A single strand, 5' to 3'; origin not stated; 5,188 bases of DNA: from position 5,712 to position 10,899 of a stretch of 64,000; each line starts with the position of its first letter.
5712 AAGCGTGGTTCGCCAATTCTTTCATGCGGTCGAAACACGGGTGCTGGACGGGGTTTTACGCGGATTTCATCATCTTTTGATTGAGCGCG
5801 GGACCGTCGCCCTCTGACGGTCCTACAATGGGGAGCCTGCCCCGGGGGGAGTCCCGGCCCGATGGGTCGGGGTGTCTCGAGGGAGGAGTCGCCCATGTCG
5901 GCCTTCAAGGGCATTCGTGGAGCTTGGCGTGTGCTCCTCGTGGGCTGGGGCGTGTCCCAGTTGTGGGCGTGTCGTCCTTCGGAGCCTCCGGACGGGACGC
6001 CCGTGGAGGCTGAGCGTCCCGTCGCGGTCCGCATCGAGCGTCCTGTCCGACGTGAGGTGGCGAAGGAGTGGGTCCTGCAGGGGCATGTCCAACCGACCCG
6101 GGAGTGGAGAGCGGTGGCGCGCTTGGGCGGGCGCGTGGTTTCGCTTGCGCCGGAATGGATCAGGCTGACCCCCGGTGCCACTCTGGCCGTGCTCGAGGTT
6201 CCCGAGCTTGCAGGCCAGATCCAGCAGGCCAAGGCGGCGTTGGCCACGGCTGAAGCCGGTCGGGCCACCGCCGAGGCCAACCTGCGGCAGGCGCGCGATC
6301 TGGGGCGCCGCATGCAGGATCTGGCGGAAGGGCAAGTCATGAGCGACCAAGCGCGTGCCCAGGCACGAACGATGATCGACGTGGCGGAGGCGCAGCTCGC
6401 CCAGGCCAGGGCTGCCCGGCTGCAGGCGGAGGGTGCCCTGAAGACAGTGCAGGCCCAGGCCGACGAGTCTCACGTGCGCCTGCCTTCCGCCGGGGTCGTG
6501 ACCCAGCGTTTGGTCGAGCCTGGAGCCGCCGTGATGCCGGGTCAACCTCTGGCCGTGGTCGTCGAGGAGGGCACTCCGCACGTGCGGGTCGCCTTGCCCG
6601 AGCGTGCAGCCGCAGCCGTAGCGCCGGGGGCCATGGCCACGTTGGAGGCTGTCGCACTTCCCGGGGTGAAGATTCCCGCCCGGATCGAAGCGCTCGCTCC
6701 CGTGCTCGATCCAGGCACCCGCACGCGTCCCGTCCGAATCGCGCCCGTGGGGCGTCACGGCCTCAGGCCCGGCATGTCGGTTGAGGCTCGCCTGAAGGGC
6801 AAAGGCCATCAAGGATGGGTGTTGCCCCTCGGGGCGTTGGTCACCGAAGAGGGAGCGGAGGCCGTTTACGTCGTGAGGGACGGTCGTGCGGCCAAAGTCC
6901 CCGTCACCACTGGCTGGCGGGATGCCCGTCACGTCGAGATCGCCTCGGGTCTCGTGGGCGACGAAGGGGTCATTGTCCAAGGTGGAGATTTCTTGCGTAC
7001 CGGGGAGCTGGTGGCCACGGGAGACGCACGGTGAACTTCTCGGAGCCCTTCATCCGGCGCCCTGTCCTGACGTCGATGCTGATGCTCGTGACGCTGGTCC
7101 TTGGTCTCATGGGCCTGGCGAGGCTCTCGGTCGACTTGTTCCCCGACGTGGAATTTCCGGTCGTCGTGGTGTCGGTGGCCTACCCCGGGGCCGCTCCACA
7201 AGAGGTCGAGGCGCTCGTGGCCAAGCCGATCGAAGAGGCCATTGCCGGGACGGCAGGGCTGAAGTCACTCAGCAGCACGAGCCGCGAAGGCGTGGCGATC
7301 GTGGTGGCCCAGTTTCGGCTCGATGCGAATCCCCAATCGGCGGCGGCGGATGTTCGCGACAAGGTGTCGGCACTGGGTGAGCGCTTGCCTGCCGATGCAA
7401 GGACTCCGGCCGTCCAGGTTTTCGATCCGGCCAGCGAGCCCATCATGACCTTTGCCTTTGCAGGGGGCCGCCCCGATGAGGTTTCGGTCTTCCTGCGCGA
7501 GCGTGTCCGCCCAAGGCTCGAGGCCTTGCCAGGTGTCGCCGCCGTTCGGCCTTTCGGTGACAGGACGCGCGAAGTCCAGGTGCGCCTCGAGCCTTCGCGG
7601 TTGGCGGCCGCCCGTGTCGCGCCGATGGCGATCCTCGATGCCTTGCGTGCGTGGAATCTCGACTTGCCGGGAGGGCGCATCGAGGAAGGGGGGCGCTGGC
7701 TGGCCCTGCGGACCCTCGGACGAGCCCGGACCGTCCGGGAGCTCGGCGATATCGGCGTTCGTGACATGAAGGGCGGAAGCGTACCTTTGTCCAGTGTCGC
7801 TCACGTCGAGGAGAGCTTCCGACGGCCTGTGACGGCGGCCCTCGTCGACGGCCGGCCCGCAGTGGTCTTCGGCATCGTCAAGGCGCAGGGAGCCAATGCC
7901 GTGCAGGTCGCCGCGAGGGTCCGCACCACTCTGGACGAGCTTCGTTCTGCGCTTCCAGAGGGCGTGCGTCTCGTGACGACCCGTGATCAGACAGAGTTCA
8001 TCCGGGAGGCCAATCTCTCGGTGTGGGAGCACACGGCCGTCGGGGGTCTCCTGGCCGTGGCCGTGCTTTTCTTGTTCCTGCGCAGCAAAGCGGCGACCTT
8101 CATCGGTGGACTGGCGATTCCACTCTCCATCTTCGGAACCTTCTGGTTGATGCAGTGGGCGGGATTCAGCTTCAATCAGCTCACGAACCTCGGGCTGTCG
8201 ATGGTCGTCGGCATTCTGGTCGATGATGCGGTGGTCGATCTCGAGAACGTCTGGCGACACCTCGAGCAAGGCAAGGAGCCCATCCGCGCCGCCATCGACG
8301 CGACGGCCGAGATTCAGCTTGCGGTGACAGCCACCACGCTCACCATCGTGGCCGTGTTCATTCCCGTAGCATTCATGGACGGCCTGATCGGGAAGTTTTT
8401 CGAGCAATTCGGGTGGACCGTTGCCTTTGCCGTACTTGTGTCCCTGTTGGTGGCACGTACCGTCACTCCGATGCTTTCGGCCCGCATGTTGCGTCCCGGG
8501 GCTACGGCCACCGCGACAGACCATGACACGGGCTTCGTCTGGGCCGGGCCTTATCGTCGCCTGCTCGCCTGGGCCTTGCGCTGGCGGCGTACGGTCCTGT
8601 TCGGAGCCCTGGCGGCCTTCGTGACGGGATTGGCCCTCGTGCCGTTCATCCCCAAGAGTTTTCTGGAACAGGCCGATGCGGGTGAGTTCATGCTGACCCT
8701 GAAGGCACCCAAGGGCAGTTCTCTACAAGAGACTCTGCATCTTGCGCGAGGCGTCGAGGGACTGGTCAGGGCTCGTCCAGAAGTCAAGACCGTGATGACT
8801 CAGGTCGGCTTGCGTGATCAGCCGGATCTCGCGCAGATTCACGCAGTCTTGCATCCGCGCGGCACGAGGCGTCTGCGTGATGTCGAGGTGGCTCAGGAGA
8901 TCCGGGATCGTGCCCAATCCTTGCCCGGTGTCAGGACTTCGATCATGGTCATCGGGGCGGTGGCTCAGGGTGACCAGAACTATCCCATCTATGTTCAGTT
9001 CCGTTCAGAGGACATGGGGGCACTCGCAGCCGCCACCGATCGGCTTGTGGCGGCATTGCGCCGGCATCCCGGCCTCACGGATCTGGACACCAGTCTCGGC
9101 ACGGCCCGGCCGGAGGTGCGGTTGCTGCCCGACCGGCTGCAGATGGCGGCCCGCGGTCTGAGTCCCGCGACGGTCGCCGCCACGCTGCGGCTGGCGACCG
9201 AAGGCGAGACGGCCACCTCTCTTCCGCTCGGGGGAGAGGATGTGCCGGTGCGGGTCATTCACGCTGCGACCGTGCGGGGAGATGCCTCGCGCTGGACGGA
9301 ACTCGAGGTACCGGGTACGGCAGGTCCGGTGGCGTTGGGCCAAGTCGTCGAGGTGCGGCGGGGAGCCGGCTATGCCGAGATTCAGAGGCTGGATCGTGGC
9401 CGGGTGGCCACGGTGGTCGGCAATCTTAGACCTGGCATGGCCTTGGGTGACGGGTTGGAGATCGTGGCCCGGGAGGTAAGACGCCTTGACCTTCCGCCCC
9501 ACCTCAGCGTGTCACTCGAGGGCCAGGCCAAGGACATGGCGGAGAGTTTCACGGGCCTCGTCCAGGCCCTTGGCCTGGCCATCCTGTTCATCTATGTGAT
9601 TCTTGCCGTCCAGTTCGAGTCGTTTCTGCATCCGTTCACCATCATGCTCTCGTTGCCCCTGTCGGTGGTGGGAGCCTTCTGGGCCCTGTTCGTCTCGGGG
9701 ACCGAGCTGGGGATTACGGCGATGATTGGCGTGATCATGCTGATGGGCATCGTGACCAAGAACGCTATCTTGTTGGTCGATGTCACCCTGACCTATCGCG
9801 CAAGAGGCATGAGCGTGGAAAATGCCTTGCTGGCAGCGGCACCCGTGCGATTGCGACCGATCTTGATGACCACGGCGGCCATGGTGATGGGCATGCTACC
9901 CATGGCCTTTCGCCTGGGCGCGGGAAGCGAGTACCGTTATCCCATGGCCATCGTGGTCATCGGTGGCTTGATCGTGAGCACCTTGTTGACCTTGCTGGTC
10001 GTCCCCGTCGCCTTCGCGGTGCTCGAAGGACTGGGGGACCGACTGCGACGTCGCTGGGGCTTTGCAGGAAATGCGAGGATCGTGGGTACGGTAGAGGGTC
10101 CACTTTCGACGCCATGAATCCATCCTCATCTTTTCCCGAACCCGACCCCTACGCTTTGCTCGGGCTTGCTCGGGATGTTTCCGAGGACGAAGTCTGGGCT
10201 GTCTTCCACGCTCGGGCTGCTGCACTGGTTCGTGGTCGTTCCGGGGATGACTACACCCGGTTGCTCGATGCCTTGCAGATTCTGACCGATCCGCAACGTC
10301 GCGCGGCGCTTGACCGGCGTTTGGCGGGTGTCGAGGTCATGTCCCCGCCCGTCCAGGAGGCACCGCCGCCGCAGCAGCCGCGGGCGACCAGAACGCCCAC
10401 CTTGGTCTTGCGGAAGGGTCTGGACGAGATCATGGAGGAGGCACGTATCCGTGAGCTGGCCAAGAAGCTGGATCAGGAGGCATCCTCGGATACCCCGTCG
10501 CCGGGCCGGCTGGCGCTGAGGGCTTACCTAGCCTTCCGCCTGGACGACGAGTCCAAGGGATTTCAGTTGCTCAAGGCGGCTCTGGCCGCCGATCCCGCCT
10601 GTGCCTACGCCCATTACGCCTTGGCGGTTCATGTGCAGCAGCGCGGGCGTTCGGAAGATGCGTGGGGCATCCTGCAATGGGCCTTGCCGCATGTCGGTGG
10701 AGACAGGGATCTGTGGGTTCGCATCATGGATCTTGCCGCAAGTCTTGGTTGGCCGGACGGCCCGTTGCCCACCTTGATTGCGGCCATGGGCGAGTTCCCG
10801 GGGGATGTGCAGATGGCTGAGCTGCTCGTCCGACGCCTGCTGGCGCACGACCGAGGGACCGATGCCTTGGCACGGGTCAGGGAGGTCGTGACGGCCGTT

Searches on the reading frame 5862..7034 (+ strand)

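Call 99: search_protein_families(library=pfam, proteins=[window:5862-7034:+], max_evalue=0.001)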
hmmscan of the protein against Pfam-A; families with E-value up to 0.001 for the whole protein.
window:5862-7034:+ (390 aa): 2 families
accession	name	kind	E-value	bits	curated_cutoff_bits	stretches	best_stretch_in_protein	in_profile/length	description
PF16576.10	HlyD_D23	-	1.8e-19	70.3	30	1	79-306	17-213/214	Barrel-sandwich domain of CusB or HlyD membrane-fusion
PF13437.12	HlyD_3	-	2.1e-11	44.9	22.2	1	208-302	5-104/106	HlyD family secretion protein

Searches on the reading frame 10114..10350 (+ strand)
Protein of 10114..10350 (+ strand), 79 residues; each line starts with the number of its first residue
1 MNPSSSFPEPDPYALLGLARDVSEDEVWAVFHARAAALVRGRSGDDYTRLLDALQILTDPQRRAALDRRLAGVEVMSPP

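Call 10: search_protein_families(library=pfam, proteins=[window:10114-10350:+], max_evalue=10)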
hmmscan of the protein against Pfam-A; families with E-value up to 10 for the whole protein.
seq(79 aa): 2 families
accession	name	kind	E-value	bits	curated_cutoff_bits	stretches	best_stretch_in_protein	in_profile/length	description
PF00226.36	DnaJ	-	0.0005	20.5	27.8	1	11-67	1-63/63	DnaJ domain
PF13446.11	RPT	-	0.017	15.4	28.2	1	13-56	6-44/59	A repeated domain in UCH-protein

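Call 23: search_solved_structures(query=window:10114-10350:+, max_evalue=10, show_alignments=2)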
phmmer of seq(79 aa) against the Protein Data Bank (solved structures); distinct sequences matched with E-value up to 10: 21.
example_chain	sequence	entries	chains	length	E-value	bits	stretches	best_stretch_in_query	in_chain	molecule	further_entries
1hdj_A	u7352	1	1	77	0.0093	19.4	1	11-68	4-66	HUMAN HSP40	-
6z5n_A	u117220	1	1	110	0.022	18.2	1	11-69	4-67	DnaJ homolog subfamily B member 1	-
1bqz_A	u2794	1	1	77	0.068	16.6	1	10-68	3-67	DNAJ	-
8eod_A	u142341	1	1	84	0.1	16.1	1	6-68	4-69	Protein SIS1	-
5nro_B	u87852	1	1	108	0.16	15.4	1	10-68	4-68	Chaperone protein DnaJ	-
1bq0_A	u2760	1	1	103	0.17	15.4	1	10-68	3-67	DNAJ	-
6d6x_A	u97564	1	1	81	0.17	15.4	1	9-68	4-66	Type II HSP40 co-chaperone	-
1xbl_A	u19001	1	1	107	0.19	15.2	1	10-68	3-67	DNAJ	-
4rwu_A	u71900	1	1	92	0.23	15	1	9-68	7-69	Protein SIS1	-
4wb7_A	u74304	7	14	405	0.25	14.9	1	11-69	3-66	DnaJ homolog subfamily B member 1,cAMP-dependent protein kinase catalytic subunit alpha | DnaJ homolog subfamily B member 1,cAMP-dependent protein kinase cataly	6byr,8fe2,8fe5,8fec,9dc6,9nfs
6wjf_A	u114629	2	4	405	0.25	14.8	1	11-69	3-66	DnaJ homolog subfamily B member 1,cAMP-dependent protein kinase catalytic subunit alpha fu | DnaJ homolog subfamily B member 1, cAMP-dependent protein kinase ca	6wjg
9dyv_A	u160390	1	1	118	0.29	14.7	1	10-68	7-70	Chaperone protein DnaJ 2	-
4j7z_A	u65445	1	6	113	0.3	14.6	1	10-68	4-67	Chaperone protein DnaJ 2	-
1wm4_A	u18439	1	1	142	0.34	14.4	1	15-67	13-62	Coactosin-like protein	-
1udm_A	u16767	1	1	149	0.37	14.3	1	15-67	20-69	Coactosin-like protein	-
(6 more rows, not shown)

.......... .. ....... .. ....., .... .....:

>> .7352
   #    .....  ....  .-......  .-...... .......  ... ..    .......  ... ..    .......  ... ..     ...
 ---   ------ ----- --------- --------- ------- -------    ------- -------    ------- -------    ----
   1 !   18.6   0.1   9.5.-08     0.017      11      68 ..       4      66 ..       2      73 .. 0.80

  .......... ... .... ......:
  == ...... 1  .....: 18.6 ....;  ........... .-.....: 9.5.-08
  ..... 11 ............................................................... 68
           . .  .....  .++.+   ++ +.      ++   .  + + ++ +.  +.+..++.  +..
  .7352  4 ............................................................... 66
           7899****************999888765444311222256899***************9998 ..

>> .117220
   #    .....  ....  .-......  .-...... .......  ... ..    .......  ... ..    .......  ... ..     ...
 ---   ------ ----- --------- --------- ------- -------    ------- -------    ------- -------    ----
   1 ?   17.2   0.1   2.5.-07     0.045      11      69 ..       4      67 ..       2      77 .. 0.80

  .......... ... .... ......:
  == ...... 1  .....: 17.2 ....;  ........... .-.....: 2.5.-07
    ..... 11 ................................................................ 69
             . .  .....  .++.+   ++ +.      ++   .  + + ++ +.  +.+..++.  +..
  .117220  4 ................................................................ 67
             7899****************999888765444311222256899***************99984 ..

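Call 94: search_solved_structures(query=A6, max_evalue=0.01)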
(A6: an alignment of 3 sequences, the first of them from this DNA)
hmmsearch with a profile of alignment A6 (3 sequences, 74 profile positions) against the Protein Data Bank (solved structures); distinct sequences matched with E-value up to 0.01: 7.
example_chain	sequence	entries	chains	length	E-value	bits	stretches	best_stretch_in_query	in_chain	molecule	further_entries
5nro_B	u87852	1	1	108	0.00048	23.3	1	1-62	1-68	Chaperone protein DnaJ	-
1bqz_A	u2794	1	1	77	0.00061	23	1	4-62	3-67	DNAJ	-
1bq0_A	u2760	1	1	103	0.0016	21.6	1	4-62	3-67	DNAJ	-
1xbl_A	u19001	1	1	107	0.0018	21.5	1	4-62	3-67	DNAJ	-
1hdj_A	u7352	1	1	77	0.0069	19.6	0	5-62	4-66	HUMAN HSP40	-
9dyv_A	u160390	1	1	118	0.0077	19.4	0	3-62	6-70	Chaperone protein DnaJ 2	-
4j7z_A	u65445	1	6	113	0.0082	19.3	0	4-62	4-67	Chaperone protein DnaJ 2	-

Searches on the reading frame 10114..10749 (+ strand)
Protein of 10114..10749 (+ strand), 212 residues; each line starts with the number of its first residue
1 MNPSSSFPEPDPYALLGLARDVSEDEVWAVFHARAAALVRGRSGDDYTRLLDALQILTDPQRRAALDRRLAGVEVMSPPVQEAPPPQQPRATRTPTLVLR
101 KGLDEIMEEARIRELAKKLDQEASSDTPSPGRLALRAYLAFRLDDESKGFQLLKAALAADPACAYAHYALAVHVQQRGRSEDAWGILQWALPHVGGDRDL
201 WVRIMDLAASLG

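Call 28: find_homologous_proteins(query=window:10114-10749:+, max_evalue=0.01)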
Query seq(212 aa): 2997 candidates shared short words with the query, none scored E <= 0.01.
